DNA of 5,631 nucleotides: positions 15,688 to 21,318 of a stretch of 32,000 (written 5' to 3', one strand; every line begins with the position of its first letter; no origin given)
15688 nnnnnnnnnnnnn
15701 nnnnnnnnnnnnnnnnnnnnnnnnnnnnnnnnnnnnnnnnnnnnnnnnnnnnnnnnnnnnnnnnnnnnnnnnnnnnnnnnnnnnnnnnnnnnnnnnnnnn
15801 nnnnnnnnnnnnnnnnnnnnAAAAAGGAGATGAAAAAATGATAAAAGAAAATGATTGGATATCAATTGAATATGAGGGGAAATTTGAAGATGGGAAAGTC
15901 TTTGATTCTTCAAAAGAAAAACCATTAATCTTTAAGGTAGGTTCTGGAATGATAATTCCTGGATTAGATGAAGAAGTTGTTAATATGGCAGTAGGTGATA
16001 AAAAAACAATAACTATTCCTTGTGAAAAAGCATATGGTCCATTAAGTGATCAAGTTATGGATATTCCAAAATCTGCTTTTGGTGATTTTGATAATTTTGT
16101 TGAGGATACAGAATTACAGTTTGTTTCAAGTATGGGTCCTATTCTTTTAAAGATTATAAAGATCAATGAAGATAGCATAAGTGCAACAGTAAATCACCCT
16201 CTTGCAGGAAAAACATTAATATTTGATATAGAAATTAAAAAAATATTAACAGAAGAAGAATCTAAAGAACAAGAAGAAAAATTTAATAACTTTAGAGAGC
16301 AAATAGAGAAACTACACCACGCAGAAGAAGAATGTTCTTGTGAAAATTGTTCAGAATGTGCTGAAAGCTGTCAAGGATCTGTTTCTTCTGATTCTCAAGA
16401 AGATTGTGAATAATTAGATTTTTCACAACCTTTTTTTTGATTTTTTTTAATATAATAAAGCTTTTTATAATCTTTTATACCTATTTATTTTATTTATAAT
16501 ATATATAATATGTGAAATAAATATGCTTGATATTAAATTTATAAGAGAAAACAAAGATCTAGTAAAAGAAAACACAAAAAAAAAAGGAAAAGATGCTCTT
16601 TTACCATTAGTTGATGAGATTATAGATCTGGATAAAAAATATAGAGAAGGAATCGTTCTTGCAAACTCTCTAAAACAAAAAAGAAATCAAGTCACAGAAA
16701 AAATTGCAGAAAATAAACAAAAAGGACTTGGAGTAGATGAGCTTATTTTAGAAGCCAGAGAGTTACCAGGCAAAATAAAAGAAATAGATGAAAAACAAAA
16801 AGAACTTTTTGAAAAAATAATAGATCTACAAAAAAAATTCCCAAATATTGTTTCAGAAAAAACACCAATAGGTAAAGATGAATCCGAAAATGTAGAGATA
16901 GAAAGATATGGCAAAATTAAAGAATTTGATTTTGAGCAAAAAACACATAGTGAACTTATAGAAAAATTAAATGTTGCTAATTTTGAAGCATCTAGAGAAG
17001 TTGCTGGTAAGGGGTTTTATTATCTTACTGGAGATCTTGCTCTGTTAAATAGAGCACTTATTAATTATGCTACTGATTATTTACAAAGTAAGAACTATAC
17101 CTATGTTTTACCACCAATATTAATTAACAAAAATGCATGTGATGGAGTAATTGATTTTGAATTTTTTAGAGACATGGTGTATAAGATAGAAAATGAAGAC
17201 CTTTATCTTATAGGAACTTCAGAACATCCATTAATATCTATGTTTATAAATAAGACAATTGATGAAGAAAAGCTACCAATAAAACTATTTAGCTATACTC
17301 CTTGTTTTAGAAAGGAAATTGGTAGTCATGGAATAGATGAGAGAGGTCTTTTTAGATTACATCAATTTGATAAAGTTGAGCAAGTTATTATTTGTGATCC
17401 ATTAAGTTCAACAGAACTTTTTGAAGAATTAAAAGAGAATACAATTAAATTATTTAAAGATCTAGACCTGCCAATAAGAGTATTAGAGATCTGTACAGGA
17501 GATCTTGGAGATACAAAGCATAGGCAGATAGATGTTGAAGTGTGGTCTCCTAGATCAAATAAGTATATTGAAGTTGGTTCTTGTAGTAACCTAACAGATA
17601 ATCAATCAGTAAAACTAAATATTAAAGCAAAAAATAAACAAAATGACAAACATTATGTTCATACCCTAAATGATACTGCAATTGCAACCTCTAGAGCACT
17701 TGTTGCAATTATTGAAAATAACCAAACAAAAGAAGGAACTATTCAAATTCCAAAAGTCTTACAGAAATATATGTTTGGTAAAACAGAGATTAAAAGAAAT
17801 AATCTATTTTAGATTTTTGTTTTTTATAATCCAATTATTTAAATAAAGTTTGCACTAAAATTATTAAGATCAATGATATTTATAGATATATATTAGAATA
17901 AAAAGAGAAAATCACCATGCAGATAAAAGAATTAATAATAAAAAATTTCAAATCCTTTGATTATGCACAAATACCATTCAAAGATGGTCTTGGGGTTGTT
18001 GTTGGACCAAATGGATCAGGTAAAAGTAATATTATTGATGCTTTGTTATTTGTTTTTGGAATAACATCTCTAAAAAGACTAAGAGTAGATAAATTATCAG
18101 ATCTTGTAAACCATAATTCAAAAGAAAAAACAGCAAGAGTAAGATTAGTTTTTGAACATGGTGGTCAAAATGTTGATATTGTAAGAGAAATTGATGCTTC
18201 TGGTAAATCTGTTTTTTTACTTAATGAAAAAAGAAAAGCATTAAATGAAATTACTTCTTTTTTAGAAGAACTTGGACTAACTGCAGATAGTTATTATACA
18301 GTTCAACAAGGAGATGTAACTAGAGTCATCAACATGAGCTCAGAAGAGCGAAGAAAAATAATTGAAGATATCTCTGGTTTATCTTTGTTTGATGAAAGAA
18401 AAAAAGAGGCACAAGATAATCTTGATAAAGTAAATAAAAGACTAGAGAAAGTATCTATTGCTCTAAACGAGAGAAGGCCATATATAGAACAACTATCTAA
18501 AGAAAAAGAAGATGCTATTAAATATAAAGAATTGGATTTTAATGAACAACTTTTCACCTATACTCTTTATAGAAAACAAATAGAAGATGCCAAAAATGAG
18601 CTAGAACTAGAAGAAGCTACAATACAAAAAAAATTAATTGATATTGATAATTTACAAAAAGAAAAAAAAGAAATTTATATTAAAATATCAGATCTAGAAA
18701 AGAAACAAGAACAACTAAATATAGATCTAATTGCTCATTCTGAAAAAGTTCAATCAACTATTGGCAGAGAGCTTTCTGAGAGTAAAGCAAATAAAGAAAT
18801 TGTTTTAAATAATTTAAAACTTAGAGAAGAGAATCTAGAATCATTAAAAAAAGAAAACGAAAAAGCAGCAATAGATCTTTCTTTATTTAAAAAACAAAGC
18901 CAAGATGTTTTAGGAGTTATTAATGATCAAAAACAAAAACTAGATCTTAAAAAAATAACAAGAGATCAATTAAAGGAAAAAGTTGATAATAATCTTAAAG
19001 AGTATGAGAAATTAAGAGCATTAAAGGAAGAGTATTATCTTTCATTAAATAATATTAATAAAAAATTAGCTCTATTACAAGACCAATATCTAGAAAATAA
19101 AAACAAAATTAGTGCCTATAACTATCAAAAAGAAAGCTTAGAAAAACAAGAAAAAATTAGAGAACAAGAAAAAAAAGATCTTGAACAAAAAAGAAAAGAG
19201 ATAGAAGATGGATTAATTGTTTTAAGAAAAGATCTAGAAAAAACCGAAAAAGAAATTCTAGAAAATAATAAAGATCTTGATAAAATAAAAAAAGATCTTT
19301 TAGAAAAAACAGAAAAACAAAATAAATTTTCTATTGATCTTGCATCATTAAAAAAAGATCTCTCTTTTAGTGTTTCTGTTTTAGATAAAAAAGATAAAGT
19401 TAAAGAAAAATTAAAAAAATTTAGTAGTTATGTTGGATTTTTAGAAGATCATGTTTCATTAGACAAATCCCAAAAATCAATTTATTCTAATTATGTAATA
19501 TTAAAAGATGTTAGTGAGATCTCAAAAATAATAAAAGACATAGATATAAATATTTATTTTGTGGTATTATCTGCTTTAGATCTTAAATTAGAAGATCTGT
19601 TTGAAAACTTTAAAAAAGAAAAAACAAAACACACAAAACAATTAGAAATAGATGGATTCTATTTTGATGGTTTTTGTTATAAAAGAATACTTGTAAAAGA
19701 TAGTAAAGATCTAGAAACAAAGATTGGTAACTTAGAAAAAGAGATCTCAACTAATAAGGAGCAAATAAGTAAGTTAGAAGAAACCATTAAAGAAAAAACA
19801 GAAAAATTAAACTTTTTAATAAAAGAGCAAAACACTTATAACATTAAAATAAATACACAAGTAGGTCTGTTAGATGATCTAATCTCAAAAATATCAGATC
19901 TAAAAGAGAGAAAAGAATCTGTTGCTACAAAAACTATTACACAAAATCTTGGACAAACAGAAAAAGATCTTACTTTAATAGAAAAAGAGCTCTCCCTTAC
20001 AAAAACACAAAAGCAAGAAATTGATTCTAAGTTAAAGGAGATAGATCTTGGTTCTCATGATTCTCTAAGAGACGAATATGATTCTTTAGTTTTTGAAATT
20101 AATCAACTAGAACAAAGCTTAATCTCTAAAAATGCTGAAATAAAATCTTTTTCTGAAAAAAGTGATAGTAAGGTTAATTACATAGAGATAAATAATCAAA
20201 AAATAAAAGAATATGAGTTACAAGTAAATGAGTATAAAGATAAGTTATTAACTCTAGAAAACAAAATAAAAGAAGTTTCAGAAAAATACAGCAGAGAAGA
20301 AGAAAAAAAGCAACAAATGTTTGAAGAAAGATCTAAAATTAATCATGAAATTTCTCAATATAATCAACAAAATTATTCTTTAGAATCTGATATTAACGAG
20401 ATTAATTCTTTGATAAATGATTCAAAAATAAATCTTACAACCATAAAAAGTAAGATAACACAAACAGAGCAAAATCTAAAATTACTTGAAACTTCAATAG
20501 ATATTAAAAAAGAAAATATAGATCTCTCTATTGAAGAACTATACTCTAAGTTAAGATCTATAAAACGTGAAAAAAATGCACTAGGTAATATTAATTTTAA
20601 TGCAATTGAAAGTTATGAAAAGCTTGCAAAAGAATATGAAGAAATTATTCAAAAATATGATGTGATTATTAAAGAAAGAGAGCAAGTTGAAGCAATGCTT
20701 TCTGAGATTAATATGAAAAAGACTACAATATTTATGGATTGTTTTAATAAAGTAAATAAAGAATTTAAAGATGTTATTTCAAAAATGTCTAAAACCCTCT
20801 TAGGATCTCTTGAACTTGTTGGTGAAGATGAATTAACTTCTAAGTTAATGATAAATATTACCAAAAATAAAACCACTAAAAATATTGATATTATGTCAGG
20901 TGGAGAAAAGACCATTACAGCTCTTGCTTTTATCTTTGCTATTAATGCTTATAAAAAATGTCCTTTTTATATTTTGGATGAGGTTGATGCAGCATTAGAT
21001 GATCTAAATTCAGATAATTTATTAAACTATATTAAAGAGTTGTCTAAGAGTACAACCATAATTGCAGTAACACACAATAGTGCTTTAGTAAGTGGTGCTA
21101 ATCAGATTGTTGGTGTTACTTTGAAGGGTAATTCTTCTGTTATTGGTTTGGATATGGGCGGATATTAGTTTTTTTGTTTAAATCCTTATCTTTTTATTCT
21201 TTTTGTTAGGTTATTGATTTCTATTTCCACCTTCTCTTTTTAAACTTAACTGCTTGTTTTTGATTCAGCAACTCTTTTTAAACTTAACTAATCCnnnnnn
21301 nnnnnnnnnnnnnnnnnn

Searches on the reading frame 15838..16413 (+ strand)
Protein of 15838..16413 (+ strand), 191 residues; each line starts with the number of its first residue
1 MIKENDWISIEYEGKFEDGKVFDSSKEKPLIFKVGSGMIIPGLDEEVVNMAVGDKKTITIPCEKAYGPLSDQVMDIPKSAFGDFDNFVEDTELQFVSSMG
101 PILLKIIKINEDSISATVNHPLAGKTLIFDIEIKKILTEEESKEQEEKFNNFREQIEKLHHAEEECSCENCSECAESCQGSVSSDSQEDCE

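Call 8: search_protein_families(library=pfam, proteins=[window:15838-16413:+], max_evalue=0.0001)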
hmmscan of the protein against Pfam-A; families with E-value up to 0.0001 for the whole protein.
window:15838-16413:+ (191 aa): 1 family
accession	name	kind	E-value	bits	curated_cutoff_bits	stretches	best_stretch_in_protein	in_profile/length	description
PF00254.34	FKBP_C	-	5.3e-22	78.4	21.1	1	3-133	6-93/94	FKBP-type peptidyl-prolyl cis-trans isomerase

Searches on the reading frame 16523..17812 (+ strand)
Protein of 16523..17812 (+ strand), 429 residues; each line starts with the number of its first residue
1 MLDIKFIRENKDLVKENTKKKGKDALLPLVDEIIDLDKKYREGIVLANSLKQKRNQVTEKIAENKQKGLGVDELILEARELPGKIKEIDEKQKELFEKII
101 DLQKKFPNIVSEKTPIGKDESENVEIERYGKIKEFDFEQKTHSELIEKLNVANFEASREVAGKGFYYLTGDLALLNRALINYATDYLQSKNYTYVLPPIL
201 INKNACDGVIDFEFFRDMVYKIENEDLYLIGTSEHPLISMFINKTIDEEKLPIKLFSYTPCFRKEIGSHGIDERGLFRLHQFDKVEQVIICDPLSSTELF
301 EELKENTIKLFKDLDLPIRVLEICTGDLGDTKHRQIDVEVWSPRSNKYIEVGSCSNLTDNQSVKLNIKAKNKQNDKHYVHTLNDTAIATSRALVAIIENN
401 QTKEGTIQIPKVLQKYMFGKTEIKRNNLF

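Call 8: search_protein_families(library=pfam, proteins=[window:16523-17812:+], max_evalue=0.0001)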
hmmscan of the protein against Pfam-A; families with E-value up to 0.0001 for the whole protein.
window:16523-17812:+ (429 aa): 2 families
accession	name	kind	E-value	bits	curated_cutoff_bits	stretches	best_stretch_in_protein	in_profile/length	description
PF00587.30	tRNA-synt_2b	-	1.3e-39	136.5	29.3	1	222-400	5-179/179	tRNA synthetase class II core domain (G, H, P, S and T)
PF02403.27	Seryl_tRNA_N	-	5.7e-22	78.4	28.2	1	1-110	1-108/108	Seryl-tRNA synthetase N-terminal domain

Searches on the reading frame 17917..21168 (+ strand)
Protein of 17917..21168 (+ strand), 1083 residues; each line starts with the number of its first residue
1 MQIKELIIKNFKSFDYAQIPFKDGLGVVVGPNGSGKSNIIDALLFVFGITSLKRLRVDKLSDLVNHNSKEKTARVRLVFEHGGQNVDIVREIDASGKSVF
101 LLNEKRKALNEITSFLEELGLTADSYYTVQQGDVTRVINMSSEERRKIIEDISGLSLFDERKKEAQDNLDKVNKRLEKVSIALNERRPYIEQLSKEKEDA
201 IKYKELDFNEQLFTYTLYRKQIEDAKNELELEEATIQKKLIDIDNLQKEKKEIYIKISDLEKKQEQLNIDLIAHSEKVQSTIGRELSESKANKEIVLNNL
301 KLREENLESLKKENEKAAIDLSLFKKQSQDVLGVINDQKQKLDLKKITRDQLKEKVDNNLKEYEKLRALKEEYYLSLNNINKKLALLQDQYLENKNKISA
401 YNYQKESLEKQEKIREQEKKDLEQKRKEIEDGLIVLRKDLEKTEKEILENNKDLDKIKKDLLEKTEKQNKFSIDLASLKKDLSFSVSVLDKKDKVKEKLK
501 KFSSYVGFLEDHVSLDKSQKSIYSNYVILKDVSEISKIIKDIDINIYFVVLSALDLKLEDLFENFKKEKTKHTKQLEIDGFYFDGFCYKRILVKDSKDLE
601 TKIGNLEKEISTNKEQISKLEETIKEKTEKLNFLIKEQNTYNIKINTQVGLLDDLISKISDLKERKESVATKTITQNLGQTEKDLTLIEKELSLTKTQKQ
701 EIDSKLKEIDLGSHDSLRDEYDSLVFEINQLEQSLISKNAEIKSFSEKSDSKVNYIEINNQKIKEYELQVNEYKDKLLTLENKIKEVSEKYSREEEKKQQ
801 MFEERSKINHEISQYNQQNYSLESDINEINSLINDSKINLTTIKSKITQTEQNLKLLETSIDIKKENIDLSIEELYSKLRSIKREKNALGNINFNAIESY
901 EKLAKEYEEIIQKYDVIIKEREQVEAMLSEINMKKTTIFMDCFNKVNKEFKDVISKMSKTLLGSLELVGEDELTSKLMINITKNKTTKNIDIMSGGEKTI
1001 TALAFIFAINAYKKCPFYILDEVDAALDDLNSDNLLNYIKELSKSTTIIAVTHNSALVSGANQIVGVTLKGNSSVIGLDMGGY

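Call 8: search_protein_families(library=pfam, proteins=[window:17917-21168:+], max_evalue=0.0001)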
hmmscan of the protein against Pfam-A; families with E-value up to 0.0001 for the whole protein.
window:17917-21168:+ (1083 aa): 3 families
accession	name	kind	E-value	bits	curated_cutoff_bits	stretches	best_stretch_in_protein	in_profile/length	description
PF02463.25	SMC_N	-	1.4e-36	126.4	40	1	3-1070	2-214/220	RecF/RecN/SMC N terminal domain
PF13304.12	AAA_21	-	2.7e-07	31.4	27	1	27-71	3-36/304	AAA domain, putative AbiEii toxin, Type IV TA system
PF13555.12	AAA_29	-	3.5e-07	30.3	27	1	5-47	3-46/61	P-loop containing region of AAA domain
